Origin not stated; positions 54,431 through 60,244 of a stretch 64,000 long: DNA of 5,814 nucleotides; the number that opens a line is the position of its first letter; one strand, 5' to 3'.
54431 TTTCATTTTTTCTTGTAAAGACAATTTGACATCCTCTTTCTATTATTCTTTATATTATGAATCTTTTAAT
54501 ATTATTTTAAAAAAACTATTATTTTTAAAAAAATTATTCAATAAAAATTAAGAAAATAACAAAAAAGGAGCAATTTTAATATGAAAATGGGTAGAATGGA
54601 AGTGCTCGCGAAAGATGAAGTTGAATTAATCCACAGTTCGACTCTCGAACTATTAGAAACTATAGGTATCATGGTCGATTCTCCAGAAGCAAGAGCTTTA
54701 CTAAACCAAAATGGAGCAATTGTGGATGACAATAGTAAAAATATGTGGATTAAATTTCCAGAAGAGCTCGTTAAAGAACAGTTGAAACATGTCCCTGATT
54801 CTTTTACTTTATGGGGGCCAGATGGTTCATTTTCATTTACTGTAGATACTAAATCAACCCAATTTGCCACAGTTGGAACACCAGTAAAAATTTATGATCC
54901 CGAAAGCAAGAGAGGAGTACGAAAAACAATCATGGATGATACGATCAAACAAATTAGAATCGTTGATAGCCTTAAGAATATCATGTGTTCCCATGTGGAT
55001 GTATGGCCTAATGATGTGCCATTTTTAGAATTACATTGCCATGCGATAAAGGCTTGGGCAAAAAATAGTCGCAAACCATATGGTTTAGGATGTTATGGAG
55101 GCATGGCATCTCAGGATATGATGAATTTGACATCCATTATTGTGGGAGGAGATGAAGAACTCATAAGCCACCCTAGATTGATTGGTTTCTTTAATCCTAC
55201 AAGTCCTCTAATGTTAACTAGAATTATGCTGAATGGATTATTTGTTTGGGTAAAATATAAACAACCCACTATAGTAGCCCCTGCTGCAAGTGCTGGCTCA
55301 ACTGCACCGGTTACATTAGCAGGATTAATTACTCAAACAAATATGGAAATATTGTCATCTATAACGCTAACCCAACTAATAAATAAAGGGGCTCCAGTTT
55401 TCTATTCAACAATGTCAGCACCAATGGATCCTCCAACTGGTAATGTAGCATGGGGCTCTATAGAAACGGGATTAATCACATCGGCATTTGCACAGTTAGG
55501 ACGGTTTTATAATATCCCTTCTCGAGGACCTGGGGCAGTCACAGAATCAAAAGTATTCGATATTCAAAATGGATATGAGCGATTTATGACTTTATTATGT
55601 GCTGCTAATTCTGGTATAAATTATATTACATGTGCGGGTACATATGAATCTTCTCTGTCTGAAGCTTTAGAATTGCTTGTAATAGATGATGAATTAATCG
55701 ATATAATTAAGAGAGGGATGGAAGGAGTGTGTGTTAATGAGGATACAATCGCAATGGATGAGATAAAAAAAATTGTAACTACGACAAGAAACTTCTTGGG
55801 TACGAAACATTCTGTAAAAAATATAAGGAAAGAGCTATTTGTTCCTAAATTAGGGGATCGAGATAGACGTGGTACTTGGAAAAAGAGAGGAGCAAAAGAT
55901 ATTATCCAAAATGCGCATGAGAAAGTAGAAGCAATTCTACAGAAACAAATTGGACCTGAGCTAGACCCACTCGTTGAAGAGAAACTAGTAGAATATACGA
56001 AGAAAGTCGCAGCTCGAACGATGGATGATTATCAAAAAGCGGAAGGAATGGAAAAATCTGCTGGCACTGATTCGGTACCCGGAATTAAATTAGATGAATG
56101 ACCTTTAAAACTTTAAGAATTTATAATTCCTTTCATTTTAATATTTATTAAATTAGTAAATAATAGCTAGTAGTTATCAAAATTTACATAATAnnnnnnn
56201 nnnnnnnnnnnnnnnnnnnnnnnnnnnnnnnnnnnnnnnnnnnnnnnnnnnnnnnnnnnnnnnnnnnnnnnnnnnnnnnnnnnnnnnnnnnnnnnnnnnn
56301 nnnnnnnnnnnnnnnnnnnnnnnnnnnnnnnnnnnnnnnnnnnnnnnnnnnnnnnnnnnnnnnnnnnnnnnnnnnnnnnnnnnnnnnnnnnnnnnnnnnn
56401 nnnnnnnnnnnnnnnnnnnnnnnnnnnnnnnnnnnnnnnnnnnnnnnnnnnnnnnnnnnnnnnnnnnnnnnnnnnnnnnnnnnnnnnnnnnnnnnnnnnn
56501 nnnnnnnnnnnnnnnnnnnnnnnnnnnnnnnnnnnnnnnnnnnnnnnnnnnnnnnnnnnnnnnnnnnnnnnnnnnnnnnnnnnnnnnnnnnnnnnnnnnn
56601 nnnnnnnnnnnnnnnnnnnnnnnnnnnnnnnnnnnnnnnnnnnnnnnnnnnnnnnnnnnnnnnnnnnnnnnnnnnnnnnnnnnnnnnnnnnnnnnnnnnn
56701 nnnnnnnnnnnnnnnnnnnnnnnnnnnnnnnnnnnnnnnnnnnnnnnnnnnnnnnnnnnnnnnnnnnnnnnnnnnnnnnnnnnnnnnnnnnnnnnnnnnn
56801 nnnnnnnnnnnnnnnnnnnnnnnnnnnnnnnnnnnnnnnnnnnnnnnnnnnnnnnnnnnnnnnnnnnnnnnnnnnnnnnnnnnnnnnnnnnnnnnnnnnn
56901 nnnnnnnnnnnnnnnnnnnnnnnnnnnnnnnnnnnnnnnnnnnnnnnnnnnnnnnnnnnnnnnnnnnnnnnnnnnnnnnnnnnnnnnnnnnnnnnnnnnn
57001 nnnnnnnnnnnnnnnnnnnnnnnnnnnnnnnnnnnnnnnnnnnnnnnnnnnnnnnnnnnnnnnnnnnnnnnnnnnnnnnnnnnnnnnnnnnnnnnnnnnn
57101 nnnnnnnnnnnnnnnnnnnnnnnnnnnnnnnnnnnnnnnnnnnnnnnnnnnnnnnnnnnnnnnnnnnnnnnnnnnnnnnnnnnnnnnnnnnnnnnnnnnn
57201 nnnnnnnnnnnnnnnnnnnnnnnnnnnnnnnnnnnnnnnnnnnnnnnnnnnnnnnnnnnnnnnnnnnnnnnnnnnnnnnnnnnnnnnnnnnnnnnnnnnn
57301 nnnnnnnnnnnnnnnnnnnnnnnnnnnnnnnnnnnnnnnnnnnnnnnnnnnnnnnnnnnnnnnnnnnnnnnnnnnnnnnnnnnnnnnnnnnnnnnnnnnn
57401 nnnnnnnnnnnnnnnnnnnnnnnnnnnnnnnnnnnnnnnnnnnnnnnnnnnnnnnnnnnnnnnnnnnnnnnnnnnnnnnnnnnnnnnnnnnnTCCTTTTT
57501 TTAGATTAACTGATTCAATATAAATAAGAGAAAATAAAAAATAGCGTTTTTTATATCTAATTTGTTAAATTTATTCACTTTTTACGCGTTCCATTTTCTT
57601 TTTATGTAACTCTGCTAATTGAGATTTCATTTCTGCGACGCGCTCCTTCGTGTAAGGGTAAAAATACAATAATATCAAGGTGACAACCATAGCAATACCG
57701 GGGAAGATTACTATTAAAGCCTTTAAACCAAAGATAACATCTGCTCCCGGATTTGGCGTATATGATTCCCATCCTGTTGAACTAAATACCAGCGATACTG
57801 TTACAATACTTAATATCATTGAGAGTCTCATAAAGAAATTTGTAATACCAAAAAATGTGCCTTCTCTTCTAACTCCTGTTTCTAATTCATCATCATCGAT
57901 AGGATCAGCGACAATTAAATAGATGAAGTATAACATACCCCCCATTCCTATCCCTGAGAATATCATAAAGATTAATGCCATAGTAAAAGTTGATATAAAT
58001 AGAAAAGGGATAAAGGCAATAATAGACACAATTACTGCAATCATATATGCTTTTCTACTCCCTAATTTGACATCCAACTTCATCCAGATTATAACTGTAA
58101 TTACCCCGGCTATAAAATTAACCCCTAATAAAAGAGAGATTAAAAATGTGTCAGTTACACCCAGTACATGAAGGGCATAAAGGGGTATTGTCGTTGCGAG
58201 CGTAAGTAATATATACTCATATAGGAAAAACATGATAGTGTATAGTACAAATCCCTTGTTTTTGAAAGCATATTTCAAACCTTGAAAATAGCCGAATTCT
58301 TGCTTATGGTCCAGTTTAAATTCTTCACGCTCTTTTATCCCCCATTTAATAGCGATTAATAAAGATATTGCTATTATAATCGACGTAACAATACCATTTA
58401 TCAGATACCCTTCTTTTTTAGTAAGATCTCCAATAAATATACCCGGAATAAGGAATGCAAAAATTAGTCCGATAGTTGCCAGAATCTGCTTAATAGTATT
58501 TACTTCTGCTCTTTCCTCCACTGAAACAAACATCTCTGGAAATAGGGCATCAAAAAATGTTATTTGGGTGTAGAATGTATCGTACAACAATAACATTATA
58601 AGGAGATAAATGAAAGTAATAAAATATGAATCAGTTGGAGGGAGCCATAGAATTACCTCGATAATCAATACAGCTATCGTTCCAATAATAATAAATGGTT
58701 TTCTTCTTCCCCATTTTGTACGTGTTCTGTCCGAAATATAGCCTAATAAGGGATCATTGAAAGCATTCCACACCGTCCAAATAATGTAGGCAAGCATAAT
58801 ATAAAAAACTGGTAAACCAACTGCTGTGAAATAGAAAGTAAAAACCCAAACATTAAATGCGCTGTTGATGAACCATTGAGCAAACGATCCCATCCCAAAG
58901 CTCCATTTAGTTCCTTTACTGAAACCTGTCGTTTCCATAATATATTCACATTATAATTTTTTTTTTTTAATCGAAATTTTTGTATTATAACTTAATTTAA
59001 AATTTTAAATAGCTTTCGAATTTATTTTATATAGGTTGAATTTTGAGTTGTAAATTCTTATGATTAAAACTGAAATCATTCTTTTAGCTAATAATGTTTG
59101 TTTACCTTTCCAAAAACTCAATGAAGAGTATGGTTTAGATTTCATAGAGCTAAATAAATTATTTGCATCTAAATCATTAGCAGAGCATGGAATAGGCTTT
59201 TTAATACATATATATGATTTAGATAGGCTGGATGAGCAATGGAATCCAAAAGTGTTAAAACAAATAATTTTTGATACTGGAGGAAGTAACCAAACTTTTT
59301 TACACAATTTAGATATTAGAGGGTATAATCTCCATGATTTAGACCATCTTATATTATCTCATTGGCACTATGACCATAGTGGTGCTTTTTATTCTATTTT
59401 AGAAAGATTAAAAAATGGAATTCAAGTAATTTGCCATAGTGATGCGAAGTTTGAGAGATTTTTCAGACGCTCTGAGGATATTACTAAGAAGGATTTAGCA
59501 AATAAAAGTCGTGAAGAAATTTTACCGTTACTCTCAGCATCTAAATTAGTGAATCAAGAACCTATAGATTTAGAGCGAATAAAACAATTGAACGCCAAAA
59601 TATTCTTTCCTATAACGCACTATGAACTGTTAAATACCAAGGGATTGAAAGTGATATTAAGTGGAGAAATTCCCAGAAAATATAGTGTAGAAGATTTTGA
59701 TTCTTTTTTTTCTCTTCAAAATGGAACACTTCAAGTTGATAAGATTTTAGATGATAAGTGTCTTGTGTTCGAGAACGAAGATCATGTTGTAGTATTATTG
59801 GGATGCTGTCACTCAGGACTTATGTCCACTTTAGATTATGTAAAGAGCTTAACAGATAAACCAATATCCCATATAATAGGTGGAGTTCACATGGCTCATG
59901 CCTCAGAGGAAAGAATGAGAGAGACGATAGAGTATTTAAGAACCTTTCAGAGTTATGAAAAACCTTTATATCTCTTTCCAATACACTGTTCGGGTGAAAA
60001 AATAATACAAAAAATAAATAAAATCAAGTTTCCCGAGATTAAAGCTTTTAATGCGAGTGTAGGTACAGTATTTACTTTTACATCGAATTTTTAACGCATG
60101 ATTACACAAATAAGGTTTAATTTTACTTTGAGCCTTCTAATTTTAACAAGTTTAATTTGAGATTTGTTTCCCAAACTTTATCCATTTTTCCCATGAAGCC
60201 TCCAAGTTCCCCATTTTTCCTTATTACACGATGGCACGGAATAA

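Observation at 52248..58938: Divergent pair of non-pyrrolysine MttB-family methyltransferases around a corrinoid protein, linked to a PLP sulfur-amino-acid enzyme and a GPH carrier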

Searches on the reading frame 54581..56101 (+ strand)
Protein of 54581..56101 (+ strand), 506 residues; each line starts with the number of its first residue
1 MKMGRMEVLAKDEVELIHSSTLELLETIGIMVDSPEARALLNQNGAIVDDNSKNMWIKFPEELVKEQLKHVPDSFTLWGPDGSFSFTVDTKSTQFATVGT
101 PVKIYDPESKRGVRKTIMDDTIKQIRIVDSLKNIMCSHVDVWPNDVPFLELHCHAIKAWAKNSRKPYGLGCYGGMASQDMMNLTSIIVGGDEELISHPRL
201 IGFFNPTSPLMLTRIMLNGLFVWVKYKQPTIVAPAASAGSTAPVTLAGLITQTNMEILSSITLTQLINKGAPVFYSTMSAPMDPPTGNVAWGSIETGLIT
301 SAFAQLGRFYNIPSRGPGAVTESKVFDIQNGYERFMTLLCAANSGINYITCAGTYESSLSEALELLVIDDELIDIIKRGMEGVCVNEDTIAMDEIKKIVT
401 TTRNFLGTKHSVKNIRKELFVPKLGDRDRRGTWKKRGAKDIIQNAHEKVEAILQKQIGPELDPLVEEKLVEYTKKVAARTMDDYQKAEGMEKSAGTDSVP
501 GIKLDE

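Call 4: search_protein_families(library=pfam, proteins=[window:54581-56101:+])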
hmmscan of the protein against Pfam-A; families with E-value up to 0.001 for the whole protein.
window:54581-56101:+ (506 aa): 1 family
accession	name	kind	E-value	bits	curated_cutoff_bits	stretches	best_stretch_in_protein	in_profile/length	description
PF06253.16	MTTB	-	9.3e-97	324.5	25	1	3-475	28-494/500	Trimethylamine methyltransferase (MTTB)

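Call 5: search_protein_families(library=ncbifam, proteins=[window:54581-56101:+])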
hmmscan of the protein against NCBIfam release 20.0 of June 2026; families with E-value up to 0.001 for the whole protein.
window:54581-56101:+ (506 aa): 1 family
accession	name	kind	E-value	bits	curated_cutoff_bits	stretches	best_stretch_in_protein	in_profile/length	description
TIGR02369.2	trimeth_pyl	equivalog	1.2e-110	370.3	525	1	6-471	3-463/469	[trimethylamine--corrinoid protein] Co-methyltransferase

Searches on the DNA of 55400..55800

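Call 78: search_rna_families(source=window, start=55400, end=55800, threshold=evalue, max_evalue=1, show_alignments=1)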
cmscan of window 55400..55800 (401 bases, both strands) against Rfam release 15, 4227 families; matches with E-value up to 1: 2.
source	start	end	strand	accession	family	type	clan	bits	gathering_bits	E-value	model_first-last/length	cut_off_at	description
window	55538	55637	+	RF02510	PYLIS_3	Cis-reg;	-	27.9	38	0.00056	1-100/100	no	Pyrrolysine insertion sequence mttB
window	55748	55779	-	RF01373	CRISPR-DR60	Gene; CRISPR;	-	20.5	45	0.3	1-37/37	no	CRISPR RNA direct repeat element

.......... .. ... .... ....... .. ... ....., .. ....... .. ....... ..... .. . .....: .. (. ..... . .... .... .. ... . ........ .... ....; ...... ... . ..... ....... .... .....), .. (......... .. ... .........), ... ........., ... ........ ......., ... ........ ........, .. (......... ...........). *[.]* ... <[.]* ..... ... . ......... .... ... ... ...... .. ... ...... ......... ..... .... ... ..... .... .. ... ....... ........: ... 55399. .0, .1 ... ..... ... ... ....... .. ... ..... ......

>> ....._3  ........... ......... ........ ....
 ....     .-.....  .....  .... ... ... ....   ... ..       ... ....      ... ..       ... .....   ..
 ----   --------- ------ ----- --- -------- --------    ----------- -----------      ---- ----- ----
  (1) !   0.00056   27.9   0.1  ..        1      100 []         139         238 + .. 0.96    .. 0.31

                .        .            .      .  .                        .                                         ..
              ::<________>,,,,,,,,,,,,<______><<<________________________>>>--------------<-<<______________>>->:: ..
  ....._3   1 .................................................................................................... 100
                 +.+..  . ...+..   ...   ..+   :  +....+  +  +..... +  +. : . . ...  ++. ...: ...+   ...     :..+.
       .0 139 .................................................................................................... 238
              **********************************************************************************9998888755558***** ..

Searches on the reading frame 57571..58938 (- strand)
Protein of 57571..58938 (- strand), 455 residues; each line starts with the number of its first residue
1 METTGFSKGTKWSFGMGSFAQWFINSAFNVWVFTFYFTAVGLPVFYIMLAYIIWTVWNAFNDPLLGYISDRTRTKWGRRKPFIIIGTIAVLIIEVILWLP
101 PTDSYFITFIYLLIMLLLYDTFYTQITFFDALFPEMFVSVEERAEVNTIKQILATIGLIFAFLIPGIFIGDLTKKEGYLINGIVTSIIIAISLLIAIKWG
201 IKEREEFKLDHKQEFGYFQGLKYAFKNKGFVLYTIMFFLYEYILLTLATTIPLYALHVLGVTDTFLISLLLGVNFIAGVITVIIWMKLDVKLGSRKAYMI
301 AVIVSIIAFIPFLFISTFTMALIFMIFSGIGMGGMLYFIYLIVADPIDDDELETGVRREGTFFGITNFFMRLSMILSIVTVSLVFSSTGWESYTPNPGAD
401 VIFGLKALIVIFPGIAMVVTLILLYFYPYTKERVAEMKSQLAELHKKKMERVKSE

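Call 4: search_protein_families(library=pfam, proteins=[window:57571-58938:-])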
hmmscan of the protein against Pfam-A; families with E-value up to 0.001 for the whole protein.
window:57571-58938:- (455 aa): 2 families
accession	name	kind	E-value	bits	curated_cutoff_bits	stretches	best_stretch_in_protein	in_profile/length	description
PF13347.12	MFS_2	-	2.1e-61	208.2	27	1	13-431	1-427/427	MFS/sugar transport protein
PF07690.21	MFS_1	-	2.1e-23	83.2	33.4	2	138-377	114-346/347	Major Facilitator Superfamily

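Call 5: search_protein_families(library=ncbifam, proteins=[window:57571-58938:-])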
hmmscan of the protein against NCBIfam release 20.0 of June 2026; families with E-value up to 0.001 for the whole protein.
window:57571-58938:- (455 aa): 6 families
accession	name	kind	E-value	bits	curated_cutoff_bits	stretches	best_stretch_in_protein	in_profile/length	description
TIGR00792.1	gph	subfamily_domain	4.1e-52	177.3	231.35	1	11-442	1-435/437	glycoside-pentoside-hexuronide (GPH):cation symporter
NF007749.0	PRK10429.1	equivalog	2.5e-33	115.6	456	1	7-448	4-454/473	melibiose:sodium transporter MelB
NF007353.0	PRK09848.1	equivalog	5.3e-28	98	528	1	13-449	12-449/457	glucuronide transporter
NF007237.0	PRK09669.1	subfamily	5.1e-27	94.6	610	1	8-451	8-452/461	putative symporter YagG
NF008526.0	PRK11462.1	equivalog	5.6e-19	68.2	836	1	7-450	7-451/460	glycoside-pentoside-hexuronide family transporter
TIGR01301.1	GPH_sucrose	subfamily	1.6e-07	30.5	511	1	27-94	21-88/476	sucrose/proton symporter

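Call 58: search_solved_structures(query=window:57571-58938:-, max_evalue=0.00001)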
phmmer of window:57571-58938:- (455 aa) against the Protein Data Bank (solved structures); distinct sequences matched with E-value up to 0.00001: 8.
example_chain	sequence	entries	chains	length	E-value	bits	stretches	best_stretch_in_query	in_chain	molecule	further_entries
7oix_B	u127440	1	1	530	2.4e-24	89.3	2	177-445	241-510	Isoform 2 of Sodium-dependent lysophosphatidylcholine symporter 1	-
7mjs_X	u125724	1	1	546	7.8e-23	84.3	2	176-448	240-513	Major Facilitator Superfamily Domain containing 2A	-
7n98_A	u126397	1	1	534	1.1e-21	80.5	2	177-446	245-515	Sodium-dependent lysophosphatidylcholine symporter 1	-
8d2s_A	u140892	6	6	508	5.2e-19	71.7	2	169-434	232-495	Sodium-dependent lysophosphatidylcholine symporter 1-B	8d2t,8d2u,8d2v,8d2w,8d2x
4m64_A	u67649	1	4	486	1.9e-18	69.9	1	7-436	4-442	Melibiose carrier protein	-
8t60_A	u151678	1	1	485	3e-18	69.2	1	7-436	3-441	Melibiose permease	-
8fq9_A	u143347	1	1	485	8.1e-18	67.8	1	7-436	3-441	Melibiose permease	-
7l16_A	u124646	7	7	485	4.4e-17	65.4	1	7-436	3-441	Melibiose carrier protein | Melibiose permease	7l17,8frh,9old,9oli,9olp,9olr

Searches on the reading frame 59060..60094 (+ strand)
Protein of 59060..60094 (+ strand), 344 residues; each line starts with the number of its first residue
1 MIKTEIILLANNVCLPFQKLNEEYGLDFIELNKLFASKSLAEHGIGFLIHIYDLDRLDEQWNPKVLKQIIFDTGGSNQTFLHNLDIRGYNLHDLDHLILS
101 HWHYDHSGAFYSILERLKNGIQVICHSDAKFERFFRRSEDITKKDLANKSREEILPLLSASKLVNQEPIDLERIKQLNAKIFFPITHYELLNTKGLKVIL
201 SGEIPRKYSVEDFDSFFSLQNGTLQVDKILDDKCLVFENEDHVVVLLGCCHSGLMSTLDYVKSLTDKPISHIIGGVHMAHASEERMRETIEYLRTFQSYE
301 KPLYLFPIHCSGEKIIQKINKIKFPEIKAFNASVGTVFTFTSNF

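Call 4: search_protein_families(library=pfam, proteins=[window:59060-60094:+])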
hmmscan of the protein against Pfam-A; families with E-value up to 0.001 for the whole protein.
window:59060-60094:+ (344 aa): 2 families
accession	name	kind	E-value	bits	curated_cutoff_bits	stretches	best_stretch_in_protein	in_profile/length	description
PF00753.33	Lactamase_B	-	1.7e-08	35.1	22.7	1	69-125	18-75/196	Metallo-beta-lactamase superfamily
PF12706.13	Lactamase_B_2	-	0.00024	21.2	27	1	69-128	3-65/200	Beta-lactamase superfamily domain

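Call 5: search_protein_families(library=ncbifam, proteins=[window:59060-60094:+])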
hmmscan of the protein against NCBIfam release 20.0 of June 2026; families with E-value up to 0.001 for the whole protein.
window:59060-60094:+ (344 aa): 2 families
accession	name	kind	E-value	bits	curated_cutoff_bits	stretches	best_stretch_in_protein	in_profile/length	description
NF045699.1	AHLLactAiiA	equivalog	0.0003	20.1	375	0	78-109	80-111/251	quorum-quenching N-acyl homoserine lactonase AiiA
NF040470.1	blaEAM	exception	0.00089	18.3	660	0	79-130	105-154/318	EAM family subclass B3 metallo-beta-lactamase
